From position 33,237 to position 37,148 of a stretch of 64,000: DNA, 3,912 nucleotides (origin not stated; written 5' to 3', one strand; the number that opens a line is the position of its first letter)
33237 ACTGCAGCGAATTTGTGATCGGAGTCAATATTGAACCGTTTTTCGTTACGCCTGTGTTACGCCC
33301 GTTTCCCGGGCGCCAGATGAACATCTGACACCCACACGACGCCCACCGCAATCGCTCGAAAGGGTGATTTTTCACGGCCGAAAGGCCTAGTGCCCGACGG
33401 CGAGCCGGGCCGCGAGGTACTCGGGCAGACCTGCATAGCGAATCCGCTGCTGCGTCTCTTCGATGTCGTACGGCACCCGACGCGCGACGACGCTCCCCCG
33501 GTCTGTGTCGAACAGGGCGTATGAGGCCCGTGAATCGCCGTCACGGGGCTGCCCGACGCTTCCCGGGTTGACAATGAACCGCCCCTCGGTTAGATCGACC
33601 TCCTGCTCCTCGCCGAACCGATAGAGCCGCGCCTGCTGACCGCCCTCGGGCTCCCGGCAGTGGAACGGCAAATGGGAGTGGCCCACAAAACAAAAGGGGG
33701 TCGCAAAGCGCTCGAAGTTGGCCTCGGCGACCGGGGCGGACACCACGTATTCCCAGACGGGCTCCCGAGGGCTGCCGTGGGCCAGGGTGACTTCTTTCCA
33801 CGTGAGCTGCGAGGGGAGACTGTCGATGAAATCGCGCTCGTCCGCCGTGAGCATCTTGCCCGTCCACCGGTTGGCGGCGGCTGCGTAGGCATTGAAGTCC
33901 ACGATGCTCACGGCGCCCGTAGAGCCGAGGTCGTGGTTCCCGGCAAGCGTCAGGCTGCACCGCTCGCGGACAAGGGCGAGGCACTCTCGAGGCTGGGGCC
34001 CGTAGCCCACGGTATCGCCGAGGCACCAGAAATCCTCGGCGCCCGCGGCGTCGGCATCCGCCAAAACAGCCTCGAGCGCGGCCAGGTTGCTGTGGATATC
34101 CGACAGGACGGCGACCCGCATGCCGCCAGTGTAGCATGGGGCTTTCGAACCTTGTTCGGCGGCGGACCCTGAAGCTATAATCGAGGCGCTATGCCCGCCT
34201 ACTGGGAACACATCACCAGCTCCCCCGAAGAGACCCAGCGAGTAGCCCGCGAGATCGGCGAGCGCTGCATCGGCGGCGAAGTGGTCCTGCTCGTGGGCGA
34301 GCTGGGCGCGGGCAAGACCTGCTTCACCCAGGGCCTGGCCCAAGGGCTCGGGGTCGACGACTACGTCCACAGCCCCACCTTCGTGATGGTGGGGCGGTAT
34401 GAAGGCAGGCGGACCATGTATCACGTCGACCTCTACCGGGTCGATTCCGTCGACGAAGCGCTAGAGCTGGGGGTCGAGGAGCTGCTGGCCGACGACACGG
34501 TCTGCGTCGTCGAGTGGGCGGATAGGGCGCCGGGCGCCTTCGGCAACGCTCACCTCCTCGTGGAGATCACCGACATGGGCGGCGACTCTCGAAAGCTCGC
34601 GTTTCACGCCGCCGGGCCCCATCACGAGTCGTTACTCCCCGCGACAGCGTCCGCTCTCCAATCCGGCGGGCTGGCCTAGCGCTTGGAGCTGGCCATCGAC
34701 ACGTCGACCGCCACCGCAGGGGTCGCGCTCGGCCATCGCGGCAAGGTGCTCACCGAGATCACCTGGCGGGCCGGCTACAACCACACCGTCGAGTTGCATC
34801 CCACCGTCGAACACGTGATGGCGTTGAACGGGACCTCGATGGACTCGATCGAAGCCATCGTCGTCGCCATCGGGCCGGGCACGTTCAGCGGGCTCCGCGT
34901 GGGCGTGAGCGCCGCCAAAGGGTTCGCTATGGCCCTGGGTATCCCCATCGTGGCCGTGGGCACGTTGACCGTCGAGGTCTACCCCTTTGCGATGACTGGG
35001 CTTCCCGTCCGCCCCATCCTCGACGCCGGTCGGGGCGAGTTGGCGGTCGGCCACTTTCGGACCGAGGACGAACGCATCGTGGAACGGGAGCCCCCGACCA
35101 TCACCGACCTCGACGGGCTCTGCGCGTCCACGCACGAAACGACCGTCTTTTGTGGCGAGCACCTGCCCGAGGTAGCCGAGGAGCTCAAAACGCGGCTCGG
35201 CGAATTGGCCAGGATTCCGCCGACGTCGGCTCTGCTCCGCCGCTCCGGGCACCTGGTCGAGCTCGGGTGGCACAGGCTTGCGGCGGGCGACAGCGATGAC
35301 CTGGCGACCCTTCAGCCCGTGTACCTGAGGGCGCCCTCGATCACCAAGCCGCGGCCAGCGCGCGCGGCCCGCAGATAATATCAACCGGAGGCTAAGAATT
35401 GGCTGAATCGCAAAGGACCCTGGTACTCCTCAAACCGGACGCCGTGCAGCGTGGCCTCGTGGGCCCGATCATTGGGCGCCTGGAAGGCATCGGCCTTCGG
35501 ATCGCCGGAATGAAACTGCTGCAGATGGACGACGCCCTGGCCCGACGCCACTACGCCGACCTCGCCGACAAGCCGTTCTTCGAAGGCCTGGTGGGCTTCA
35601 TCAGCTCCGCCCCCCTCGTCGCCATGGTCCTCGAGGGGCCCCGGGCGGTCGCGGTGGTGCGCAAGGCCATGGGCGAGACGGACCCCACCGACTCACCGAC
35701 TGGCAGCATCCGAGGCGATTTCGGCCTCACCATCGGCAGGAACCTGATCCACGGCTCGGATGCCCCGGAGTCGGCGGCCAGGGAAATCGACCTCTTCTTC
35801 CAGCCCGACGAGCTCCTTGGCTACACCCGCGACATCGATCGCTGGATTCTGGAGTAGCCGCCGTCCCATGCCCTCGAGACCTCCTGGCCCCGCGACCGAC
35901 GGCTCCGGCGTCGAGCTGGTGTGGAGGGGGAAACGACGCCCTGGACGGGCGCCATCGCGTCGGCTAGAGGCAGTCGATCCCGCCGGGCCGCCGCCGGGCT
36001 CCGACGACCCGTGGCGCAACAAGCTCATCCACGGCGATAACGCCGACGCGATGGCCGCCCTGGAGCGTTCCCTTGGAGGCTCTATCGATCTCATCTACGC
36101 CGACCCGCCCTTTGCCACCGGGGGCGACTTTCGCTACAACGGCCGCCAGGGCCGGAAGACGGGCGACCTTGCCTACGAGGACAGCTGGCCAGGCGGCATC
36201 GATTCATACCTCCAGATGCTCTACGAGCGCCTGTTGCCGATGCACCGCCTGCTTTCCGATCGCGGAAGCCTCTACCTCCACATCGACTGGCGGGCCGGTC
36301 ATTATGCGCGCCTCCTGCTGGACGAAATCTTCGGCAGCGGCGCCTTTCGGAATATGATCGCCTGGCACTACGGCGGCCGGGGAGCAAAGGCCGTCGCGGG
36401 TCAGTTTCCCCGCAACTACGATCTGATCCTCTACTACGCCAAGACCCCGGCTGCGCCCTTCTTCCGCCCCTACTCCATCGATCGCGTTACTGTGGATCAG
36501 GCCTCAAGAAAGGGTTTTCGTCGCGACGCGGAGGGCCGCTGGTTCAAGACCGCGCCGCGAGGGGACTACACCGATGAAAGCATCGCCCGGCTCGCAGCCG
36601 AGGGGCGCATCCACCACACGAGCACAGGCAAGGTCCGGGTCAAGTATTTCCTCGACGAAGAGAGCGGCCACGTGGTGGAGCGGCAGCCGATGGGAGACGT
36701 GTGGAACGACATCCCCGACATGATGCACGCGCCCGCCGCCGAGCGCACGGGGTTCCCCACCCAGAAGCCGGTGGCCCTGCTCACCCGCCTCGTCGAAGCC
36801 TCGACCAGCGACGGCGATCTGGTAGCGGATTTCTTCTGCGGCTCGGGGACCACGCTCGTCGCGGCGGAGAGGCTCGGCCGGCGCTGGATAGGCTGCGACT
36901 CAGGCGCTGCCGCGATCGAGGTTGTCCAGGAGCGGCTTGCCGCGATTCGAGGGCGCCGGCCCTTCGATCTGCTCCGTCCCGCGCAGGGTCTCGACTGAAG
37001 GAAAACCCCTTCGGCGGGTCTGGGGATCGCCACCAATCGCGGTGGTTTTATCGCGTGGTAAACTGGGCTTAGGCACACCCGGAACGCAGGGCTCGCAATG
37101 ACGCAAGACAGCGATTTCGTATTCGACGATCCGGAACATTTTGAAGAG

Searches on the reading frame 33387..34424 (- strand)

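Call 89: search_protein_families(library=pfam, proteins=[window:33387-34424:-], max_evalue=0.00001)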
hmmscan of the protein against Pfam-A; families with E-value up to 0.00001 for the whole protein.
window:33387-34424:- (345 aa): 2 families
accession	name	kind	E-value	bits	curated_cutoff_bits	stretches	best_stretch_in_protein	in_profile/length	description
PF12850.12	Metallophos_2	-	2.8e-17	63.6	27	1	102-309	1-153/154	Calcineurin-like phosphoesterase superfamily domain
PF00149.33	Metallophos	-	2e-11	45.1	21.5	1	102-251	1-189/191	Calcineurin-like phosphoesterase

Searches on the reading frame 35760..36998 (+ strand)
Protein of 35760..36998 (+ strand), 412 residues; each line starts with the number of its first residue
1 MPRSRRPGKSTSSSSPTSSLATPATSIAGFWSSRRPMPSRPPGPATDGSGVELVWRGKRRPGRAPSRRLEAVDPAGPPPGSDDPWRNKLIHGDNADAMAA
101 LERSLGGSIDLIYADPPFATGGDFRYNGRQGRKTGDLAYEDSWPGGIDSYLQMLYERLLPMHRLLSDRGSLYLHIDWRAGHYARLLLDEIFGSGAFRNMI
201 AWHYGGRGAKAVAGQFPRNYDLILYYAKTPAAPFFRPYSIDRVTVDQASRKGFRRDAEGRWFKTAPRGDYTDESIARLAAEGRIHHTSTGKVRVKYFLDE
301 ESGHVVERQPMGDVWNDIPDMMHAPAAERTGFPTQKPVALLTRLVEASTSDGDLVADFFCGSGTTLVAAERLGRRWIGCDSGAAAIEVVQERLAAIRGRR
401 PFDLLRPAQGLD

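Call 90: search_protein_families(library=pfam, proteins=[window:35760-36998:+], max_evalue=0.00001)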
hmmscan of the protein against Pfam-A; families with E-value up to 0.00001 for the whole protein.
window:35760-36998:+ (412 aa): 1 family
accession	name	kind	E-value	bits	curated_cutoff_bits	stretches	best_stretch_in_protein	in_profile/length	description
PF01555.25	N6_N4_Mtase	-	1.6e-42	146.4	26.7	1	109-390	1-220/221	DNA methylase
